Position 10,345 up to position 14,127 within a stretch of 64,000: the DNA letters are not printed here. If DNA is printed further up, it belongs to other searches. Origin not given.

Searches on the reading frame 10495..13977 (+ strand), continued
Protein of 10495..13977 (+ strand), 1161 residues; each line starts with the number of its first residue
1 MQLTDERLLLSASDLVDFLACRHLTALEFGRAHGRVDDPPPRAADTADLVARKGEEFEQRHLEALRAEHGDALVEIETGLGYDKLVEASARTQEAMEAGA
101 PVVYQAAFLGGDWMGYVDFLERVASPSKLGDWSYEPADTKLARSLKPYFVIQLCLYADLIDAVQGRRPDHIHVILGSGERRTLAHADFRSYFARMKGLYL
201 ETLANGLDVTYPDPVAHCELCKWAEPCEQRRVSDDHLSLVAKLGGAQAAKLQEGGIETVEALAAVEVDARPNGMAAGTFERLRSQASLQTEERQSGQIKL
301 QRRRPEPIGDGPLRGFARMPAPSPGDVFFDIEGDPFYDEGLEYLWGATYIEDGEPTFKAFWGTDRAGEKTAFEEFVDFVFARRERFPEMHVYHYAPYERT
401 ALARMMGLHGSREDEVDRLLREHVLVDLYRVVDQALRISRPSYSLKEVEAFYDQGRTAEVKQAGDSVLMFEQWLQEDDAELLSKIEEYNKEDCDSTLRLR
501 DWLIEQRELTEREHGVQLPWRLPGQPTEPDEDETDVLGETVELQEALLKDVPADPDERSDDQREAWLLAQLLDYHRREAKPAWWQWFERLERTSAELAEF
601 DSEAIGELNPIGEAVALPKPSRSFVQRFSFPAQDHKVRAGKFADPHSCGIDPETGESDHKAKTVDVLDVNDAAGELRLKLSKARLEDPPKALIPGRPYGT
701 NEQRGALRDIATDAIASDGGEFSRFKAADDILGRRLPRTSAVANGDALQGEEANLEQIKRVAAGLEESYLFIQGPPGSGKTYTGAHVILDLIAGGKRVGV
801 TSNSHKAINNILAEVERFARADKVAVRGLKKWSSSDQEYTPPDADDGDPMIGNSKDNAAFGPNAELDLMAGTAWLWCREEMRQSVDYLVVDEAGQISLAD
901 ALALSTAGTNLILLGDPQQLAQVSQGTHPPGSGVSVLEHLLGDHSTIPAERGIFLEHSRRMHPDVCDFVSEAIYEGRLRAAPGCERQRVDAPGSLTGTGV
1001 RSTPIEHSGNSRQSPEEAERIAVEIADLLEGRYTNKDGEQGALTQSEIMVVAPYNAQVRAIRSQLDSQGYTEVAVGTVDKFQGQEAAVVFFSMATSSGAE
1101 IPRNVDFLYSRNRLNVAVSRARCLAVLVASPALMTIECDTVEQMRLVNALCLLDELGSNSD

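Call 21: find_encoding_contigs(protein=P0005, flank=8000, max_places=4)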
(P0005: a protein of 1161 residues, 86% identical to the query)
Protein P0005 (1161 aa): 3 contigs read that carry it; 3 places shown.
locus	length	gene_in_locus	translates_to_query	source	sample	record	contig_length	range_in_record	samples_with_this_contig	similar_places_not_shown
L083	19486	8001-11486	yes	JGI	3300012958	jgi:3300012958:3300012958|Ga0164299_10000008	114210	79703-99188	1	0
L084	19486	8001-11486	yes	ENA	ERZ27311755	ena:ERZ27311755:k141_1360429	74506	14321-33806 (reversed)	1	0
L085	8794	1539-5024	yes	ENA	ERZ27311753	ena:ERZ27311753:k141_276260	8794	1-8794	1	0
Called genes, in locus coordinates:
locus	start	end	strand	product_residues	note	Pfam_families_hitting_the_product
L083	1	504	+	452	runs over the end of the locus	PF13434:Lys_Orn_oxgnase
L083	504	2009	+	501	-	PF01011:PQQ (weak), PF13570:Beta-prop_ACSF4 (weak), PF25293:Beta-prop_EMC1_N (faint), PF07774:EMC1_C (faint), PF13360:PQQ_2, PF01011:PQQ, PF13570:Beta-prop_ACSF4, PF13360:PQQ_2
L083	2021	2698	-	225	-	-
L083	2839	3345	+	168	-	PF07366:SnoaL, PF12680:SnoaL_2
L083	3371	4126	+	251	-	PF08241:Methyltransf_11, PF13649:Methyltransf_25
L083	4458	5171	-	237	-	-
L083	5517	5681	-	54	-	-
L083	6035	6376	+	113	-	PF09722:Xre_MbcA_ParS_C (faint)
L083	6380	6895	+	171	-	PF08808:RES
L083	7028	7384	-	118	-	PF13560:HTH_31 (weak), PF01381:HTH_3 (weak)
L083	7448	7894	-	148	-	PF05973:Gp49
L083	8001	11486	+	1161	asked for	PF13482:RNase_H_2, PF13086:AAA_11 (faint), PF13245:AAA_19, PF13604:AAA_30, PF01443:Viral_helicase1 (faint), PF13087:AAA_12, PF13538:UvrD_C_2 (faint)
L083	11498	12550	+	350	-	-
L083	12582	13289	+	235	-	-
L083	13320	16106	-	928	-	PF04465:DUF499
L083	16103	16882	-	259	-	PF08861:DUF1828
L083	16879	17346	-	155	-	PF22398:DUF6978 (weak)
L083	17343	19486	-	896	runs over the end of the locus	PF06634:DUF1156, PF01170:UPF0020 (faint), PF03602:Cons_hypoth95 (faint)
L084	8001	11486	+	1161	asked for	PF13482:RNase_H_2, PF13086:AAA_11 (faint), PF13245:AAA_19, PF13604:AAA_30, PF01443:Viral_helicase1 (faint), PF13087:AAA_12, PF13538:UvrD_C_2 (faint)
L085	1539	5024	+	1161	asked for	PF13482:RNase_H_2, PF13086:AAA_11 (faint), PF13245:AAA_19, PF13604:AAA_30, PF01443:Viral_helicase1 (faint), PF13087:AAA_12, PF13538:UvrD_C_2 (faint)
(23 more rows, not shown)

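Call 32: search_solved_structures(query=window:10495-13977:+, max_evalue=0.001)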
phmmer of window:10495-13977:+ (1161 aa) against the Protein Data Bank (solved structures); distinct sequences matched with E-value up to 0.001: 19.
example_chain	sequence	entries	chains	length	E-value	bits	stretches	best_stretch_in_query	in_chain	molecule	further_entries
4b3f_X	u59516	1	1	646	1.5e-15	59.6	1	885-1128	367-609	DNA-BINDING PROTEIN SMUBP-2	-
4b3g_A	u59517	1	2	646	1.5e-15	59.6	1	885-1128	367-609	DNA-BINDING PROTEIN SMUBP-2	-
8ftm_A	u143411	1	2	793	2.6e-14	55.6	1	885-1133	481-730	5'-3' RNA helicase-like protein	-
5eaw_A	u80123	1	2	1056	4.6e-14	54.7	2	755-946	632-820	DNA replication ATP-dependent helicase/nuclease DNA2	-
5eax_A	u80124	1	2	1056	4.6e-14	54.7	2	755-946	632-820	DNA replication ATP-dependent helicase/nuclease DNA2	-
5ean_A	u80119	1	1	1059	4.6e-14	54.7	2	755-946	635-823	DNA replication ATP-dependent helicase/nuclease DNA2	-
8rd3_A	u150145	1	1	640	6.3e-14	54.3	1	888-1133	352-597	ATP-dependent helicase NAM7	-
5mzn_A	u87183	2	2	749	9.1e-14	53.7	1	884-1124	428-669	Helicase SEN1,Helicase SEN1 | Helicase SEN1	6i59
2xzl_A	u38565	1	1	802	1.3e-13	53.2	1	888-1133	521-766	ATP-DEPENDENT HELICASE NAM7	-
8fth_A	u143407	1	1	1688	2.1e-13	52.6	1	885-1133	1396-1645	5'-3' RNA helicase-like protein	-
8ftk_A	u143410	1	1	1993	2.3e-13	52.4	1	885-1133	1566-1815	5'-3' RNA helicase-like protein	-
9qdq_A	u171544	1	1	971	2.4e-13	52.3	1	888-1133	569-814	ATP-dependent helicase NAM7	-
2xzo_A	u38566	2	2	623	2.9e-13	52.1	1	888-1134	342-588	REGULATOR OF NONSENSE TRANSCRIPTS 1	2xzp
2gjk_A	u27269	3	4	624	2.9e-13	52.1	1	888-1134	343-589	Regulator of nonsense transcripts 1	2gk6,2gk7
6ej5_A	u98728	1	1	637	3.1e-13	52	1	888-1134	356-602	Regulator of nonsense transcripts 1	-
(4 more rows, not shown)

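Call 42: search_protein_families(library=pfam, alignment_id=A5, max_evalue=0.00001)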
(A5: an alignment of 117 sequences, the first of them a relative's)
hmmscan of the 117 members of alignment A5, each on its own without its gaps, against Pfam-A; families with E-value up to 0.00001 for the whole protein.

A. member 1, L001:5547-5924:- (126 aa): 0 families

B. families by the number of members that match (of 117 scanned): 115 families (the first 25 are shown)
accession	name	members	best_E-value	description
PF07690.21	MFS_1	4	7e-53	Major Facilitator Superfamily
PF01546.33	Peptidase_M20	3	1.3e-36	Peptidase family M20/M25/M40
PF00271.37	Helicase_C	3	1.5e-20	Helicase conserved C-terminal domain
PF02463.25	SMC_N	3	2.3e-12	RecF/RecN/SMC N terminal domain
PF07687.19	M20_dimer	3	4.6e-09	Peptidase dimerisation domain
PF02646.22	RmuC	2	3.9e-71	RmuC family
PF04389.22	Peptidase_M28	2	8.6e-46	Peptidase family M28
PF07228.17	SpoIIE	2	2.2e-39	Stage II sporulation protein E (SpoIIE)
PF00270.35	DEAD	2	8.1e-29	DEAD/DEAH box helicase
PF13280.12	WYL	2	1.6e-20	WYL domain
PF04851.21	ResIII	2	9.4e-20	Type III restriction enzyme, res subunit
PF13581.12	HATPase_c_2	2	3.1e-19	Histidine kinase-like ATPase domain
PF08447.18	PAS_3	2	2.5e-17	PAS fold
PF25583.1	WCX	2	2.5e-17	WCX domain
PF13476.12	AAA_23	2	9.1e-14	AAA domain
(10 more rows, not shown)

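Call 43: search_protein_families(library=padloc, alignment_id=A5, max_evalue=1e-10)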
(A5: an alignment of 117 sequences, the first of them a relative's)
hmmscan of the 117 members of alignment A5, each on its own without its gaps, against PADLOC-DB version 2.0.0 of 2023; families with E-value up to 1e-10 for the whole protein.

A. member 1, L001:5547-5924:- (126 aa): 0 families

B. families by the number of members that match (of 117 scanned): 103 families (the first 25 are shown)
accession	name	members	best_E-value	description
PDLC03830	ZacC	2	0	-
PDLC02500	BrxHI|BrxHII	2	1.1e-64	BrxHI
PDLC02621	DrmD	2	1.7e-59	DrmD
PDLC04135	mad3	2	9.3e-45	mads_3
PDLC02843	DpdE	2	3.2e-44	DpdE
PDLC01457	WYL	2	4.5e-41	"CAS-I,CAS-II,CAS-III,CAS-IV,CAS-V,CAS-VI; associated_signaling"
PDLC01652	WYL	2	6.4e-34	"CAS-I,CAS-II,CAS-III,CAS-IV,CAS-V,CAS-VI; associated_signaling"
PDLC04556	PDC-M27C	2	8.7e-25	-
PDLC01766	Cas3c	2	1.9e-21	-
PDLC04140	mad8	2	2.1e-19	mads_8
PDLC04554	PDC-M27C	2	3e-19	-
PDLC03960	SngC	1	1.3e-261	-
PDLC03648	REase_III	1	3.9e-223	Type III restriction enzyme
PDLC02619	DrmD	1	1.4e-199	DrmD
PDLC03369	MTase_II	1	2.9e-148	Type II methyltransferase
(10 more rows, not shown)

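Call 57: find_encoding_contigs(protein=P0002, flank=5000, max_places=3)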
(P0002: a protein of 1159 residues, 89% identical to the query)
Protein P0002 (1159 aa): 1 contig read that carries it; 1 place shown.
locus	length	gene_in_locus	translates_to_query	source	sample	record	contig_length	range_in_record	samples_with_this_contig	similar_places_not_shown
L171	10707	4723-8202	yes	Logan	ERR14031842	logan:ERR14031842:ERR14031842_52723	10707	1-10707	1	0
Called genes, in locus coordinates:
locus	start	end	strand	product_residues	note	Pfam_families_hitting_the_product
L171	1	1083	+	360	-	?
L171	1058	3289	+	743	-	PF00270:DEAD, PF00271:Helicase_C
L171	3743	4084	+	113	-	PF09722:Xre_MbcA_ParS_C (faint)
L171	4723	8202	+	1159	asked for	PF13482:RNase_H_2, PF13086:AAA_11 (faint), PF13245:AAA_19, PF13604:AAA_30, PF01443:Viral_helicase1 (faint), PF13087:AAA_12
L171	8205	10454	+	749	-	PF13208:TerB_N, PF05099:TerB, PF15615:TerB_C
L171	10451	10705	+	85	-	?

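Call 58: find_encoding_contigs(protein=P0004, flank=5000, max_places=3)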
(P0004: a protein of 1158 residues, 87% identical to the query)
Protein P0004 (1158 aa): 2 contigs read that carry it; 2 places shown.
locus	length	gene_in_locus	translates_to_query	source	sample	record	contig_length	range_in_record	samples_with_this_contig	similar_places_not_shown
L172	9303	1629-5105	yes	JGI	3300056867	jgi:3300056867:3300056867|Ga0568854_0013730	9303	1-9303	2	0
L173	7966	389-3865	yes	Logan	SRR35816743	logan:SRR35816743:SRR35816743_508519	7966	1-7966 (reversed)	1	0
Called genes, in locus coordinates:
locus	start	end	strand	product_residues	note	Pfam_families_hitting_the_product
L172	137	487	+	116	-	PF11225:DUF3024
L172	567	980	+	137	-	PF09722:Xre_MbcA_ParS_C (faint)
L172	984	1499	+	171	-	PF08808:RES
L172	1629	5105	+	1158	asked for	PF13482:RNase_H_2, PF13086:AAA_11 (weak), PF13245:AAA_19, PF13604:AAA_30, PF01443:Viral_helicase1 (faint), PF13086:AAA_11 (weak), PF13087:AAA_12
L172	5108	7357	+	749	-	PF13208:TerB_N, PF05099:TerB, PF15615:TerB_C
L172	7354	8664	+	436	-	PF10923:BrxC_BrxD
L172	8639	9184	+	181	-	PF00270:DEAD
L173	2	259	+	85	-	?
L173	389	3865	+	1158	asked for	PF13482:RNase_H_2, PF13086:AAA_11 (weak), PF13245:AAA_19, PF13604:AAA_30, PF01443:Viral_helicase1 (faint), PF13086:AAA_11 (weak), PF13087:AAA_12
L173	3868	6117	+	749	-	PF13208:TerB_N, PF05099:TerB, PF15615:TerB_C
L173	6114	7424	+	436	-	PF10923:BrxC_BrxD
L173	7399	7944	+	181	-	PF00270:DEAD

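Call 59: find_encoding_contigs(protein=P0008, flank=5000, max_places=3)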
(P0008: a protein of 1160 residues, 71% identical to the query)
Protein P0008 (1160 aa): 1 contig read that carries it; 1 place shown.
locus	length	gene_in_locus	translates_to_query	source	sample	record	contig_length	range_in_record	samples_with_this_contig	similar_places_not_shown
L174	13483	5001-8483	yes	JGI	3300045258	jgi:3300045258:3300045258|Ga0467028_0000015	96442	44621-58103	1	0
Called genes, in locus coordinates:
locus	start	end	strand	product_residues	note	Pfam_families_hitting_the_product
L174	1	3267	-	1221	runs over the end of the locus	PF13191:AAA_16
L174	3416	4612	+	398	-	PF17843:MycE_N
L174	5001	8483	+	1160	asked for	PF20720:nSTAND3 (faint), PF13482:RNase_H_2, PF13086:AAA_11 (faint), PF13245:AAA_19, PF13604:AAA_30, PF01443:Viral_helicase1 (faint), PF09848:SLFN-g3_helicase (faint), PF13087:AAA_12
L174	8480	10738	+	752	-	PF13208:TerB_N, PF05099:TerB, PF15615:TerB_C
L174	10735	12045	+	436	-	PF10923:BrxC_BrxD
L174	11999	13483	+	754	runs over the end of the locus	PF00270:DEAD, PF00271:Helicase_C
